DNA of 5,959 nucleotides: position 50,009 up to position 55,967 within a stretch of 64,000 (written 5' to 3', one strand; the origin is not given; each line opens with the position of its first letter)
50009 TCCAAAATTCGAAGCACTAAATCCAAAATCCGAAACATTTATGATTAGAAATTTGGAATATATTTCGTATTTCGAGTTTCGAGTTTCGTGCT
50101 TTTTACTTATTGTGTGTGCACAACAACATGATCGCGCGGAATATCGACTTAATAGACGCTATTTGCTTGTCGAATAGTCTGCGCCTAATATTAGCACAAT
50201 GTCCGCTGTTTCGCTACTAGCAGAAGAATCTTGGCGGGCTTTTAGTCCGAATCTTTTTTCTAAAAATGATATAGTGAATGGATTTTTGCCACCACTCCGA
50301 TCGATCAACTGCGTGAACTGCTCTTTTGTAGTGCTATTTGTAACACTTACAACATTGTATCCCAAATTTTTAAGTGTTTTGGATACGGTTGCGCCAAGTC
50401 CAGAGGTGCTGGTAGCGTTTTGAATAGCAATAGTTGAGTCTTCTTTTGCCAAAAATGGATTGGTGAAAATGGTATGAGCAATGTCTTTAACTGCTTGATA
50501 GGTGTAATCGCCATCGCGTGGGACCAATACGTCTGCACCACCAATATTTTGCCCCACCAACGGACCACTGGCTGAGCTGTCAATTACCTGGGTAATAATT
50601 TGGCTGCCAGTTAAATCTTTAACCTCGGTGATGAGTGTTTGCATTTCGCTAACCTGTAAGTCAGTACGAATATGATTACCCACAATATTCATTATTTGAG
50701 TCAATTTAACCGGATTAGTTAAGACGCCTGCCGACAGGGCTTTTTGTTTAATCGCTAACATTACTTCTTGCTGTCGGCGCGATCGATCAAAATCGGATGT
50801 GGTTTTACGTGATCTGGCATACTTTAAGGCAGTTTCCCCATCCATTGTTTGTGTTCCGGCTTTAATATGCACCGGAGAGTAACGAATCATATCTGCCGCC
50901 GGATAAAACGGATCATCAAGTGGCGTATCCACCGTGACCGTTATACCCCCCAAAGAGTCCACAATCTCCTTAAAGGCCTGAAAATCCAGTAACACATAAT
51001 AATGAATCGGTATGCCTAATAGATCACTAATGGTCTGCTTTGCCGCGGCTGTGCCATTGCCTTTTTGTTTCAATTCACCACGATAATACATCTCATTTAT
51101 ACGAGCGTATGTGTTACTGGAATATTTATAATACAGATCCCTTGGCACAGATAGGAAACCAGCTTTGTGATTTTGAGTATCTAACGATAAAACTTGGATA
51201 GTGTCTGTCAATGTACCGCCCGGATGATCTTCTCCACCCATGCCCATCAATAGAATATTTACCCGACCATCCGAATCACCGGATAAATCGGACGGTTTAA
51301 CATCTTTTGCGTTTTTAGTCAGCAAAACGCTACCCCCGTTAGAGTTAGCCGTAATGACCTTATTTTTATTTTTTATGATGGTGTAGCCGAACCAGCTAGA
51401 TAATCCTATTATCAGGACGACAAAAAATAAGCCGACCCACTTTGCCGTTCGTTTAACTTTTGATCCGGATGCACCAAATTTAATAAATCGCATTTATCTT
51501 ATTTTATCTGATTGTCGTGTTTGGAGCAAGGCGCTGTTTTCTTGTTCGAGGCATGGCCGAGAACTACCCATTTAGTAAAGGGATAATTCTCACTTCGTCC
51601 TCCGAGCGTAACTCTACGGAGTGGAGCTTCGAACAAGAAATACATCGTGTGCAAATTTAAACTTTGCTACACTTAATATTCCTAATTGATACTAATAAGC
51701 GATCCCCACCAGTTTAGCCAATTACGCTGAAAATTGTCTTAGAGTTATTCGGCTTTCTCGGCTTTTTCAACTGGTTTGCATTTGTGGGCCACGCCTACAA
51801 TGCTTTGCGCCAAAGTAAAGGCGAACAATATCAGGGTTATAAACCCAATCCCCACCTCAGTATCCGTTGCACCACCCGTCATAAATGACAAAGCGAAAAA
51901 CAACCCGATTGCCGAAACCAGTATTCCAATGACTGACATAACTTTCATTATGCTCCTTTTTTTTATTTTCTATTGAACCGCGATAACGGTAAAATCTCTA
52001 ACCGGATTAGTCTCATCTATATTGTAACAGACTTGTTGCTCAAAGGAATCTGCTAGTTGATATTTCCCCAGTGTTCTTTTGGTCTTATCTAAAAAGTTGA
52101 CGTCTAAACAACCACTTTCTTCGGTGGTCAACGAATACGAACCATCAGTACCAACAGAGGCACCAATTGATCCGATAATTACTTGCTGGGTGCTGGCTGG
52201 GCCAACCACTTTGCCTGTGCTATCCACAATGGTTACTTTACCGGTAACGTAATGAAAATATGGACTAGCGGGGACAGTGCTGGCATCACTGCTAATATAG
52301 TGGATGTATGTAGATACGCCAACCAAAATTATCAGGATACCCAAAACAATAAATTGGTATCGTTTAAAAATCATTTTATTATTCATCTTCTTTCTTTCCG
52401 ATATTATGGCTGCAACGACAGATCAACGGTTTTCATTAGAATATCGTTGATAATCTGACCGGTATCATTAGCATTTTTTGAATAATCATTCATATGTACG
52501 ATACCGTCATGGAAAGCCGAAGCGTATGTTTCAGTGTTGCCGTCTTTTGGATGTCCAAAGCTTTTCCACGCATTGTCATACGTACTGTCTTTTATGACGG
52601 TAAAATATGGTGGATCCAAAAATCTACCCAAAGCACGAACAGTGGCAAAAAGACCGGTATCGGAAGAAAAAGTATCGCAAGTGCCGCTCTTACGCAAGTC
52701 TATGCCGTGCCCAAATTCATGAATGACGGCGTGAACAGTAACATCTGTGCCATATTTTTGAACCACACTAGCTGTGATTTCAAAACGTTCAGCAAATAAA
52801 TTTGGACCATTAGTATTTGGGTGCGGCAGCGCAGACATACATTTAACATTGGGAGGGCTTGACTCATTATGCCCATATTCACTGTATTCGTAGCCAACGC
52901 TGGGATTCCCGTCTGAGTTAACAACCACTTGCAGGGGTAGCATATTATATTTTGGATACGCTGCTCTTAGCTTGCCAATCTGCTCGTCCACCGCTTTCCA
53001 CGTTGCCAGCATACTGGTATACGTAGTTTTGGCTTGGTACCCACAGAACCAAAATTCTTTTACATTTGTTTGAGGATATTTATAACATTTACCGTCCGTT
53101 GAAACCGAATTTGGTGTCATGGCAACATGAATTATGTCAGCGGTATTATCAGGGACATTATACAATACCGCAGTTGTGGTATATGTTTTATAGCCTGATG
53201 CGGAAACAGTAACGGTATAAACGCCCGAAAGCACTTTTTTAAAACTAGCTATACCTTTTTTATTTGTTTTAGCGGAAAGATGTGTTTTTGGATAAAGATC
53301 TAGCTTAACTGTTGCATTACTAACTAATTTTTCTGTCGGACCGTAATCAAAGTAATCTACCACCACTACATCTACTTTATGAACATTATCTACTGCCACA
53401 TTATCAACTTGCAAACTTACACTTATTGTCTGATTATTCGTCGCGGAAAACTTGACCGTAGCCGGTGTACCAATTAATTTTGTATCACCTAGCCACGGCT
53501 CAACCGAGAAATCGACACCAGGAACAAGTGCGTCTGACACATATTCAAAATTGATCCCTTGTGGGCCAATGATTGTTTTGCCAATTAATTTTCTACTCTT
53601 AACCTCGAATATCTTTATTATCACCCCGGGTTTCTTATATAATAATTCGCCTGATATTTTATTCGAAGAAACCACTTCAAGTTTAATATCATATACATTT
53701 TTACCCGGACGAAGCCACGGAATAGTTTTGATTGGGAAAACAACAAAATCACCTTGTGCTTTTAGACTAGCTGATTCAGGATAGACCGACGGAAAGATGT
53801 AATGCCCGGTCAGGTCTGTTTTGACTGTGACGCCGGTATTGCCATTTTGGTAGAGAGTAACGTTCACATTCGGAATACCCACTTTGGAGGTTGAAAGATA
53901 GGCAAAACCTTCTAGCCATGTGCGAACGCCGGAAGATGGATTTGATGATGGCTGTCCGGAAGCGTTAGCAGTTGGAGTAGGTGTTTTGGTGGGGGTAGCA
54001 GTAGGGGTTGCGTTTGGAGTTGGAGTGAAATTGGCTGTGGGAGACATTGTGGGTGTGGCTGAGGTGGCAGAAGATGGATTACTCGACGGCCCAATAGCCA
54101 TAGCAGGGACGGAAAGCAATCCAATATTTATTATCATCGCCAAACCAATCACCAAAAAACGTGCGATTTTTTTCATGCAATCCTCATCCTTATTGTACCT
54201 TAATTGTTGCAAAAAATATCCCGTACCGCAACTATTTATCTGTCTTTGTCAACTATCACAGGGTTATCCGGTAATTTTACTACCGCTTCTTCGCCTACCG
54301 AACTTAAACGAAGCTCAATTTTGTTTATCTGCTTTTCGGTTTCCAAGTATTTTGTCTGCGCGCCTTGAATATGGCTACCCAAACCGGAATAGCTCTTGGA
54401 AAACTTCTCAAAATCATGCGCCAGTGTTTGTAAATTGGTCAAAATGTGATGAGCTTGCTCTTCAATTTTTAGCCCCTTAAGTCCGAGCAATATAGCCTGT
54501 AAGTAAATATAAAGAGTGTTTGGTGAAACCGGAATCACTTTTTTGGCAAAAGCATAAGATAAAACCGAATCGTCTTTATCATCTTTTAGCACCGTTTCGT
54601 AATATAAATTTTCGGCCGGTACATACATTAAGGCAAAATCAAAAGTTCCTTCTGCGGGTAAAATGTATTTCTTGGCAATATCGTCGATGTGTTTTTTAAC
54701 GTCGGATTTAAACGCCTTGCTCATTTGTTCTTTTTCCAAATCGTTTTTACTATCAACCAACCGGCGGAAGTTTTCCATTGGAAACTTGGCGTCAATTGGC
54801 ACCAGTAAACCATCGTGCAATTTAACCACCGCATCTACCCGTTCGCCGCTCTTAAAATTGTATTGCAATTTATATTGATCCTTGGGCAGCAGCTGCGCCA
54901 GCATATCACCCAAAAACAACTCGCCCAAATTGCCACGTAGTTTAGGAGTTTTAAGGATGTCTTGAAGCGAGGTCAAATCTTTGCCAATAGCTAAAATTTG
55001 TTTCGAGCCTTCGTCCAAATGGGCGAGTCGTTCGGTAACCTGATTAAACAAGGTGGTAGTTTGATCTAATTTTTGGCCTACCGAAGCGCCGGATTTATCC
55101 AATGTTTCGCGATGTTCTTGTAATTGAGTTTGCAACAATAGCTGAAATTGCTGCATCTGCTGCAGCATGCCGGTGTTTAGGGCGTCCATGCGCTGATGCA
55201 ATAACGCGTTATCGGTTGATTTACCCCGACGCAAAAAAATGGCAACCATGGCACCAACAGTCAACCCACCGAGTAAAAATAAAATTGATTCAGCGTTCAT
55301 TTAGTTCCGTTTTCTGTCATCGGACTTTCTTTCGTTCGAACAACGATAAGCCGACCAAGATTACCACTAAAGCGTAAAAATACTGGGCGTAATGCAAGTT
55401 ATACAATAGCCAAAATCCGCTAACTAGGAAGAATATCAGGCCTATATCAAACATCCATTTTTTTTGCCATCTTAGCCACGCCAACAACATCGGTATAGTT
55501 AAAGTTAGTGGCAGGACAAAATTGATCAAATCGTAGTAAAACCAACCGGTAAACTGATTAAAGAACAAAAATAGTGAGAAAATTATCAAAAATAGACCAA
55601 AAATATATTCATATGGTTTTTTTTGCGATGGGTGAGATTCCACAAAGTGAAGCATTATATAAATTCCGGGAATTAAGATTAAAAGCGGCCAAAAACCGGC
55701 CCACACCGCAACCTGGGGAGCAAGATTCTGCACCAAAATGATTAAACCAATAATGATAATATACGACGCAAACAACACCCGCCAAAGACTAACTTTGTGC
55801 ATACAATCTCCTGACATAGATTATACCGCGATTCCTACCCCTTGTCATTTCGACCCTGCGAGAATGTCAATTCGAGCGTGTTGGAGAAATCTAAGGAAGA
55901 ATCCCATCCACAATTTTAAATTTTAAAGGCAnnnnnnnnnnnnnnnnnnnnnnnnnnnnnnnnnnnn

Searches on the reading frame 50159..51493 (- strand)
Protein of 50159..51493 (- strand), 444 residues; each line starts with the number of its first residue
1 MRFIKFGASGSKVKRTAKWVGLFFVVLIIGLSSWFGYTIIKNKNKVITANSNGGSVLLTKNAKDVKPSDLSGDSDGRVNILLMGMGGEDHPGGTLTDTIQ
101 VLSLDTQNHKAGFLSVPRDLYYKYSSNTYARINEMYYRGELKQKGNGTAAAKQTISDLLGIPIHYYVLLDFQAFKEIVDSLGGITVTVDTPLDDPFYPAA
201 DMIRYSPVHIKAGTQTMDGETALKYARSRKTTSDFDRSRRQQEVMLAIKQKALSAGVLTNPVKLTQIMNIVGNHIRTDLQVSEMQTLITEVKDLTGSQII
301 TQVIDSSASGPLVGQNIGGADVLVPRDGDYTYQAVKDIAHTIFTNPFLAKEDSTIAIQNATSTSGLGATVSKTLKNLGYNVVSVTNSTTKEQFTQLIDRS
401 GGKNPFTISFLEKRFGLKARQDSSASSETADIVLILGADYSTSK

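Call 61: search_protein_families(library=pfam, proteins=[window:50159-51493:-], max_evalue=0.001)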
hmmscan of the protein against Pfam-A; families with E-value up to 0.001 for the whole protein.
window:50159-51493:- (444 aa): 2 families
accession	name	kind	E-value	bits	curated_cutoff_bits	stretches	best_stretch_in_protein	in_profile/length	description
PF03816.19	LytR_cpsA_psr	-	6.2e-37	127.5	24.6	1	96-252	2-148/150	LytR_cpsA_psr family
PF13399.11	LytR_C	-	5.6e-14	53.3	22.2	1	353-440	2-86/86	LytR cell envelope-related transcriptional attenuator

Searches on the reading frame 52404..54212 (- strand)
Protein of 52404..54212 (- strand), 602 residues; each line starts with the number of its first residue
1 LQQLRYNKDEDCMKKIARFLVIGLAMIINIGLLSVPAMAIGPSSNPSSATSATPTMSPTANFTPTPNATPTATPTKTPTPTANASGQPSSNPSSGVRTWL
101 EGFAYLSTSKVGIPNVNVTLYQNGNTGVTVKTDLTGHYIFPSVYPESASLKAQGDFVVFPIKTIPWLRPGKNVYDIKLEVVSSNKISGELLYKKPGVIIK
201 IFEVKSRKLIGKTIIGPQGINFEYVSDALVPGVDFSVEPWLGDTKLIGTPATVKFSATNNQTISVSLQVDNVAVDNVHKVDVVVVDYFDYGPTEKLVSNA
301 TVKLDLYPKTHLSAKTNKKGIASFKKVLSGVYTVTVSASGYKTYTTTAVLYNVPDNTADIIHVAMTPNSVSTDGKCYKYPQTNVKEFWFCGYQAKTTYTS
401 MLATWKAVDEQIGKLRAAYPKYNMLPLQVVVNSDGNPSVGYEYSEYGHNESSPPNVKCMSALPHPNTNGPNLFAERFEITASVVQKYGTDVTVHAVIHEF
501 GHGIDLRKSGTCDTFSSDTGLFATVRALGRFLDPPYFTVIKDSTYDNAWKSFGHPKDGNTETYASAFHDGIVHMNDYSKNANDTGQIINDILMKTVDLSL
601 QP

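Call 61: search_protein_families(library=pfam, proteins=[window:52404-54212:-], max_evalue=0.001)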
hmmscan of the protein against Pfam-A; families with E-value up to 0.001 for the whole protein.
window:52404-54212:- (602 aa): 3 families
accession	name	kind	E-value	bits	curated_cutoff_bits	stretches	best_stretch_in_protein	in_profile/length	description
PF13620.12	CarboxypepD_reg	-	1.9e-13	51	32.3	2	292-356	9-74/82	Carboxypeptidase regulatory-like domain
PF17210.9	SdrD_B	-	3.1e-07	31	29.7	0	109-145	20-57/112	SdrD B-like domain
PF13715.12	CarbopepD_reg_2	-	3e-05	24.4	32.2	1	294-350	11-64/88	CarboxypepD_reg-like domain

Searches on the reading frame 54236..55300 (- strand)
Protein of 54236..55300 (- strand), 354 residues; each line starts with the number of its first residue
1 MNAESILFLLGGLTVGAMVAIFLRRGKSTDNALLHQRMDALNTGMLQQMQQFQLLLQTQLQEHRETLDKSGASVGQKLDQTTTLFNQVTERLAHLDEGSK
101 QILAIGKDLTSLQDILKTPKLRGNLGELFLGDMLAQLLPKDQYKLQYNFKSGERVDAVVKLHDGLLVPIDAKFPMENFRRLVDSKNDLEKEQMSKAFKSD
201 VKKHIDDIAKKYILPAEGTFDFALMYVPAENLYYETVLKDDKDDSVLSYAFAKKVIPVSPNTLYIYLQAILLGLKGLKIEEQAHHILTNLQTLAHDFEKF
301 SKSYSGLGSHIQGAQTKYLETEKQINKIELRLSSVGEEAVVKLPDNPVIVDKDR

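Call 61: search_protein_families(library=pfam, proteins=[window:54236-55300:-], max_evalue=0.001)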
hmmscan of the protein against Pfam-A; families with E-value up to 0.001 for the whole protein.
window:54236-55300:- (354 aa): 1 family
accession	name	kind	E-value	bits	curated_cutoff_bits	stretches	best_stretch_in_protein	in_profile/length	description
PF02646.22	RmuC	-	4.5e-59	200.4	26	1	59-328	2-274/291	RmuC family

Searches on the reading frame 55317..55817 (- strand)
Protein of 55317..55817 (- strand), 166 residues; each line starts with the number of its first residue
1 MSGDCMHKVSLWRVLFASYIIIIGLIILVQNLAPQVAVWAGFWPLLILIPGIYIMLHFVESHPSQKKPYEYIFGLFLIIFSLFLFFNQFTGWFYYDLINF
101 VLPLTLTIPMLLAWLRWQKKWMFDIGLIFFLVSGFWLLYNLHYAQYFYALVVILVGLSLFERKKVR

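Call 61: search_protein_families(library=pfam, proteins=[window:55317-55817:-], max_evalue=0.001)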
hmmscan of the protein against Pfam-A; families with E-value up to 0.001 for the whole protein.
window:55317-55817:- (166 aa): 1 family
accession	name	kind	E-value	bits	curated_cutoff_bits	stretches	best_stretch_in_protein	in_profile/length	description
PF22570.1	LiaF-TM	-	1.5e-11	45.4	27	2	16-57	2-44/98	LiaF transmembrane domain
